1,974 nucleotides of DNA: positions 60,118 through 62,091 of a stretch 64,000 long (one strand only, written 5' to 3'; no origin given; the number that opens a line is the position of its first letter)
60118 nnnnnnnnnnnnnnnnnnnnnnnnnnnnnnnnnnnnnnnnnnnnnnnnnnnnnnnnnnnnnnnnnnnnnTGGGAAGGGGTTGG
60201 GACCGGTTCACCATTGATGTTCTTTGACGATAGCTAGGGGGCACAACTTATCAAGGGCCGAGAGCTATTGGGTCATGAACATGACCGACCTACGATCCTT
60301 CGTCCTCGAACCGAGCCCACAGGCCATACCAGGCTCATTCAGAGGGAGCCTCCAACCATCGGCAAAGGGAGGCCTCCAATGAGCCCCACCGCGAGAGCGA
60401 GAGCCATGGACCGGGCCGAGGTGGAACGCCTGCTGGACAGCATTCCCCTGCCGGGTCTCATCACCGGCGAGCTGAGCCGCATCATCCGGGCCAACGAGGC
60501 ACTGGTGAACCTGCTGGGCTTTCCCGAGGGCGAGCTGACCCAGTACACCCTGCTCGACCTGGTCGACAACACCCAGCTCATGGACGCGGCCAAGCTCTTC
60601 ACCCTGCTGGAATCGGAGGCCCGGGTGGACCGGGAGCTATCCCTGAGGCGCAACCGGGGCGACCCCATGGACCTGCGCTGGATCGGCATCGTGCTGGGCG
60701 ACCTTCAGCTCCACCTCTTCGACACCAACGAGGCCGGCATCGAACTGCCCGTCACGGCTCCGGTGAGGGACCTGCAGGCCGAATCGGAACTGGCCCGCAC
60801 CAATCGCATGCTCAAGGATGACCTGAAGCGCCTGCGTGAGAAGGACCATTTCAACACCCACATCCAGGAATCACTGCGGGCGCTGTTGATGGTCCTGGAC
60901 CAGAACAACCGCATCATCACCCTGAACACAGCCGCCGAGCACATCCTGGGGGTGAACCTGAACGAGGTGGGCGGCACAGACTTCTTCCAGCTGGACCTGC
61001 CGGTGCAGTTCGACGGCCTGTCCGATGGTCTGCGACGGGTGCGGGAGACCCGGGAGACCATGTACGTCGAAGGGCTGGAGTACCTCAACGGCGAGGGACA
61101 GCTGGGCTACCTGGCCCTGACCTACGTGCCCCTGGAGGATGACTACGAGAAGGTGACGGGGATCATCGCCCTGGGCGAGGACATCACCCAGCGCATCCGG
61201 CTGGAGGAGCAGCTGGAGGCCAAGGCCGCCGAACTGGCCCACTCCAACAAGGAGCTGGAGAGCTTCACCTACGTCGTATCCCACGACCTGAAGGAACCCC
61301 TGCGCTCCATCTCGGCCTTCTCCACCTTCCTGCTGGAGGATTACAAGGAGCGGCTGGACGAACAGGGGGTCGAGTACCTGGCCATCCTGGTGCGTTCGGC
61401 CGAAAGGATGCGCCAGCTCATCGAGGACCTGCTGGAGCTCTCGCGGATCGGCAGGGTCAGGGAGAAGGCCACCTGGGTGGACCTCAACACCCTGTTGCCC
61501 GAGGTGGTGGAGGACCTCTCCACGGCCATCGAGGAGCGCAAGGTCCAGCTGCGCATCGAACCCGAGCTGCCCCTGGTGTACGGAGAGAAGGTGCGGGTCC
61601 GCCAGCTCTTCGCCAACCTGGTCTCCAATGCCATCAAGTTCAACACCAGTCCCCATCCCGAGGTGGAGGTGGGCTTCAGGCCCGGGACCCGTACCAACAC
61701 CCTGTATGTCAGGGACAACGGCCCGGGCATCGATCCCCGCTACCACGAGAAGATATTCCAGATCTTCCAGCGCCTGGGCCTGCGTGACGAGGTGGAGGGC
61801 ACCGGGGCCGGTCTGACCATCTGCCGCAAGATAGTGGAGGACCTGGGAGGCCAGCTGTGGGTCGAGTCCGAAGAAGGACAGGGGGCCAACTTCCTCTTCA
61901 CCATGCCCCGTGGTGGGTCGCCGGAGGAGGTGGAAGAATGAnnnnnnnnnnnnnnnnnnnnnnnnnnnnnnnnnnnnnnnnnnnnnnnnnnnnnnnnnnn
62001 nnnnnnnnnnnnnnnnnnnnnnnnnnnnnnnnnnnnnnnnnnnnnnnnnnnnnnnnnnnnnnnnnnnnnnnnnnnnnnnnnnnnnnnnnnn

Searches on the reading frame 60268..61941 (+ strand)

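Call 12: search_protein_families(library=pfam, proteins=[window:60268-61941:+], max_evalue=0.001)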
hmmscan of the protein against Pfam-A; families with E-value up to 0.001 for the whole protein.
window:60268-61941:+ (557 aa): 6 families
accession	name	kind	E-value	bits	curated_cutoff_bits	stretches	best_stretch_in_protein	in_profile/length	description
PF02518.31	HATPase_c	-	5.8e-26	91.5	26.4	1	441-548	3-109/111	Histidine kinase-, DNA gyrase B-, and HSP90-like ATPase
PF00512.31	HisKA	-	1.1e-15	57.9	26.9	1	331-395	3-64/66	His Kinase A (phospho-acceptor) domain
PF08448.16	PAS_4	-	5.4e-15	56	23.1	1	201-310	2-109/110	PAS fold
PF13426.13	PAS_9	-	7.2e-11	42.7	27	1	208-308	5-103/103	PAS domain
PF13188.13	PAS_8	-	5.1e-09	36.2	21.8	0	201-247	8-55/65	PAS domain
PF00989.32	PAS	-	2.2e-08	34.5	22.6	0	198-245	5-52/113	PAS fold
